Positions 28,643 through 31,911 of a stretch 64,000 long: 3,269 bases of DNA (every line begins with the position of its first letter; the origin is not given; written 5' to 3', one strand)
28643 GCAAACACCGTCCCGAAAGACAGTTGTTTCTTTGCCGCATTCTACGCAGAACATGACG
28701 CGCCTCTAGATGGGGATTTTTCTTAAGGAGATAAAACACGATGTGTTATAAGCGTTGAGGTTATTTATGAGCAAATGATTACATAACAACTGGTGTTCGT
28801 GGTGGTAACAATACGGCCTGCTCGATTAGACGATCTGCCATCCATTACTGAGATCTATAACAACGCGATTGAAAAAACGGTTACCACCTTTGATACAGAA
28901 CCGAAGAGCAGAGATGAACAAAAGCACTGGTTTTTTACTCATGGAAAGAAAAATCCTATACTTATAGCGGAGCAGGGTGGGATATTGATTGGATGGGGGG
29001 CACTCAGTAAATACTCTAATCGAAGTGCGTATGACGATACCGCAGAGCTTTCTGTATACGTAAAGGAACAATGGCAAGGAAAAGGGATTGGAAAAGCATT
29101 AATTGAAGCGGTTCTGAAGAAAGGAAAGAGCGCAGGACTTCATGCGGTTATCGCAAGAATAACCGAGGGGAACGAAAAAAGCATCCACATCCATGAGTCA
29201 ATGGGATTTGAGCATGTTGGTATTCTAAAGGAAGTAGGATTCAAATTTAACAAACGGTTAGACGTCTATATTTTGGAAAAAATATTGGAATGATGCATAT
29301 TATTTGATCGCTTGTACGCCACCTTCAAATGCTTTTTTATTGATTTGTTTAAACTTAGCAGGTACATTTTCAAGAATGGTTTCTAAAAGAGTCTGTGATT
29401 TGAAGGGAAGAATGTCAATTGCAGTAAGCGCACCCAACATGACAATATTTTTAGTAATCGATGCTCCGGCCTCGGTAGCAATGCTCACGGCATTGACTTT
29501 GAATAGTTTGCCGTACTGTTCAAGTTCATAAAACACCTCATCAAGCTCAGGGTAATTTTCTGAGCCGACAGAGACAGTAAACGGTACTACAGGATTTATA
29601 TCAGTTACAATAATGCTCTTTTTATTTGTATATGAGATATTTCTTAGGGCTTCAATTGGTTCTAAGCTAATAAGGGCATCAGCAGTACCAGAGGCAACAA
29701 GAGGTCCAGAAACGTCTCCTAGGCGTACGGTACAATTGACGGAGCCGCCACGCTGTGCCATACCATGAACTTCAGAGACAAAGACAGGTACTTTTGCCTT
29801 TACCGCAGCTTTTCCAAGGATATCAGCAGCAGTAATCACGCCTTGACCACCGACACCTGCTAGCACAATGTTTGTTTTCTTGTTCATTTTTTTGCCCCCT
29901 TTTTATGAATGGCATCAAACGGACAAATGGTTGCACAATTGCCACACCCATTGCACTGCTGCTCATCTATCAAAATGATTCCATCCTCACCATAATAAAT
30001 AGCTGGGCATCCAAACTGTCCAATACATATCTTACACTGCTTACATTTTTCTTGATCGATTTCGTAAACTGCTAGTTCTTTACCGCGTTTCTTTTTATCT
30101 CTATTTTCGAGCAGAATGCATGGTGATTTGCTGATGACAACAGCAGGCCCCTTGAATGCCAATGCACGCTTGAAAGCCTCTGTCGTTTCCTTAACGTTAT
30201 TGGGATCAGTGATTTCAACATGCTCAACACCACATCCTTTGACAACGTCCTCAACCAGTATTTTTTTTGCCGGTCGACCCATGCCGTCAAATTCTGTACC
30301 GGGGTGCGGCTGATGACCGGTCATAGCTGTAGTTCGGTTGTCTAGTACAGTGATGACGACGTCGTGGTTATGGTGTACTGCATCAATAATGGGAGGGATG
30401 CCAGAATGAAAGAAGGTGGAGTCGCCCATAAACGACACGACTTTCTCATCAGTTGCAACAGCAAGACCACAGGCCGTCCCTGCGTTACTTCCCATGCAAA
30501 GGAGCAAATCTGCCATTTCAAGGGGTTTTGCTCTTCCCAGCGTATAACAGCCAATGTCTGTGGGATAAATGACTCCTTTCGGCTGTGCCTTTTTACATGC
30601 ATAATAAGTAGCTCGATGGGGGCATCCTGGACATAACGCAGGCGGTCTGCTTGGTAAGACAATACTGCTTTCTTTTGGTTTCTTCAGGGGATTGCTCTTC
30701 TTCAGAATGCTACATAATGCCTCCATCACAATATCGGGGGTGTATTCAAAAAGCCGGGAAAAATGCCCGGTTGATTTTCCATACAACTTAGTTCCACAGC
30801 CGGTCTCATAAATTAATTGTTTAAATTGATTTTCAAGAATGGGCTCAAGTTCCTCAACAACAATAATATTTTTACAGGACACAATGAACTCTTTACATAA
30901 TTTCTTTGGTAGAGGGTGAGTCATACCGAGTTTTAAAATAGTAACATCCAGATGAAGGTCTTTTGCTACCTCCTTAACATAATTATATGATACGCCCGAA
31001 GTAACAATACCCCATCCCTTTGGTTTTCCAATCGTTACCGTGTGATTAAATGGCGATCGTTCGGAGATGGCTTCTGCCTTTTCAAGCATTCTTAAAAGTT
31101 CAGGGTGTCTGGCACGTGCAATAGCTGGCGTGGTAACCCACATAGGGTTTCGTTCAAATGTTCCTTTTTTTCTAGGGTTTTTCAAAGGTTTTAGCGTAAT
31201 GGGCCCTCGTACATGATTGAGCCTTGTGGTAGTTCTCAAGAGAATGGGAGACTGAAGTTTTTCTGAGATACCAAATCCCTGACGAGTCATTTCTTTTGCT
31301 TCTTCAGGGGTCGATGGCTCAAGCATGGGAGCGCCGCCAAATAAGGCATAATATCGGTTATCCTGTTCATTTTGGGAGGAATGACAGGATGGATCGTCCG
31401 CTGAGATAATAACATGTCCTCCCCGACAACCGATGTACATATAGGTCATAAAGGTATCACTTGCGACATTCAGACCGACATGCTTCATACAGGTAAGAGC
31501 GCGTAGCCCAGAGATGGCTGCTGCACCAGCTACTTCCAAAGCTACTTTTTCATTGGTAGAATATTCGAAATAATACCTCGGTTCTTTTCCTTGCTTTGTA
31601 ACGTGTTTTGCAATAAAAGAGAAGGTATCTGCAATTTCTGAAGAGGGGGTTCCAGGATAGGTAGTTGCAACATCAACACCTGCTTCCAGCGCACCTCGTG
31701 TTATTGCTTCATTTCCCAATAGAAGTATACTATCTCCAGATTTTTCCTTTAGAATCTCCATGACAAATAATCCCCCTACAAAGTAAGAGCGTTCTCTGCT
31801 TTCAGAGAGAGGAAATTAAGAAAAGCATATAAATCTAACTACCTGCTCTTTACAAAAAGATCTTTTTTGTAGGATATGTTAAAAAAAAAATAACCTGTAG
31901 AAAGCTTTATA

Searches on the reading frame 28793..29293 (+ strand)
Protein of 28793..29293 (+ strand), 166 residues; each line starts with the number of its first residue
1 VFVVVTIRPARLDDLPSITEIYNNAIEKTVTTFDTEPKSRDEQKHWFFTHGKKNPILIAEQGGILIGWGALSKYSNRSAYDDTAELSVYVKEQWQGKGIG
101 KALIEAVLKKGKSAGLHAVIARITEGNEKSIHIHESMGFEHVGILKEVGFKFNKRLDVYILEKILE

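Call 32: search_protein_families(library=pfam, proteins=[window:28793-29293:+], max_evalue=0.00001)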
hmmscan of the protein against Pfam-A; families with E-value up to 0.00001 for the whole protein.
window:28793-29293:+ (166 aa): 6 families
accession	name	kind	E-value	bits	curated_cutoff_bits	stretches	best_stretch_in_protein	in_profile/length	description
PF13420.13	Acetyltransf_4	-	1.5e-18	67.7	24.3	1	7-157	1-152/155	Acetyltransferase (GNAT) domain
PF00583.31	Acetyltransf_1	-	1.9e-18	67.3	20.7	1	35-139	16-116/116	Acetyltransferase (GNAT) family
PF13302.13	Acetyltransf_3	-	1.5e-17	65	25.4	1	5-140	2-138/138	Acetyltransferase (GNAT) domain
PF13508.13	Acetyltransf_7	-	1e-11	45.5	27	1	55-140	4-83/84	Acetyltransferase (GNAT) domain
PF13673.13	Acetyltransf_10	-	1.8e-08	34.9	23.6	1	48-143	26-111/128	Acetyltransferase (GNAT) domain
PF08445.16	FR47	-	5.4e-06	26.7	22.1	1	86-141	25-79/86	FR47-like protein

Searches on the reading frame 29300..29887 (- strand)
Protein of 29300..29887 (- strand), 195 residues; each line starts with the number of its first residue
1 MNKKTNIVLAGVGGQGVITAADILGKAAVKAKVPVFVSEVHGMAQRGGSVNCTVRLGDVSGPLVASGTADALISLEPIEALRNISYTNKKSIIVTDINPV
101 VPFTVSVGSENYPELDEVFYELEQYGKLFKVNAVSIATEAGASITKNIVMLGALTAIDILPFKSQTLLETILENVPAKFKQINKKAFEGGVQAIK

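Call 32: search_protein_families(library=pfam, proteins=[window:29300-29887:-], max_evalue=0.00001)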
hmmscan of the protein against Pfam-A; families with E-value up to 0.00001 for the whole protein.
window:29300-29887:- (195 aa): 1 family
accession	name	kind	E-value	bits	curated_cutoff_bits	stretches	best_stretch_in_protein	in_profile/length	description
PF01558.24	POR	-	2.8e-36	125.7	27.4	1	13-191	1-172/173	Pyruvate ferredoxin/flavodoxin oxidoreductase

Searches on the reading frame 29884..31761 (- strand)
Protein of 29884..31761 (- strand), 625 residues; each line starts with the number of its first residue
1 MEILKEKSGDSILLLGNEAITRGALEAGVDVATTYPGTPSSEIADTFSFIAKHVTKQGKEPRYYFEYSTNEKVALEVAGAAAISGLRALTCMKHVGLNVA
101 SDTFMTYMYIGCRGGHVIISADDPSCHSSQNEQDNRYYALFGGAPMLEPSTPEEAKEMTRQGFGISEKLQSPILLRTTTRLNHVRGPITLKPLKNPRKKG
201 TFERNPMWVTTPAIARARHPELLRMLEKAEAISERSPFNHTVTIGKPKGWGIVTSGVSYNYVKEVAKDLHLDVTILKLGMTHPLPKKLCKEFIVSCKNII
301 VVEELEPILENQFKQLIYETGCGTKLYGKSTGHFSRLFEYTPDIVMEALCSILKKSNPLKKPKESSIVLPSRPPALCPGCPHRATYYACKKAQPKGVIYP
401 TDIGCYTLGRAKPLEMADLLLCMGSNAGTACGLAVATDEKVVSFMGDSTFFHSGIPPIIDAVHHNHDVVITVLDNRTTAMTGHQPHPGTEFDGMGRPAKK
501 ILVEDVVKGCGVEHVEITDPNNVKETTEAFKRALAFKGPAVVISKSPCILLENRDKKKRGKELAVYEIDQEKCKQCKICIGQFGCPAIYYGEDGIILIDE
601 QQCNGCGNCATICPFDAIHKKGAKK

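Call 32: search_protein_families(library=pfam, proteins=[window:29884-31761:-], max_evalue=0.00001)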
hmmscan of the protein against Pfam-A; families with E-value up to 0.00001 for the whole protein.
window:29884-31761:- (625 aa): 6 families
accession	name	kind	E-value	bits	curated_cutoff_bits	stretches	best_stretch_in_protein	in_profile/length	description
PF02775.26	TPP_enzyme_C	-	1.1e-24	87.4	21.9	1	402-542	1-149/151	Thiamine pyrophosphate enzyme, C-terminal TPP binding domain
PF01855.24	POR_N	-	1.5e-10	41.6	27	1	23-194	2-171/231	Pyruvate flavodoxin/ferredoxin oxidoreductase, thiamine diP-bdg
PF12797.12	Fer4_2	-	3.4e-08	33.4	24.5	0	595-615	2-22/22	4Fe-4S binding domain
PF12837.12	Fer4_6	-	1.3e-07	31.7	25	1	595-618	1-24/24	4Fe-4S binding domain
PF00037.32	Fer4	-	4.4e-07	29.9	21.1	1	597-618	2-23/24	4Fe-4S binding domain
PF13237.11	Fer4_10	-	3.7e-06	27.2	25.5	0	568-614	4-53/53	4Fe-4S dicluster domain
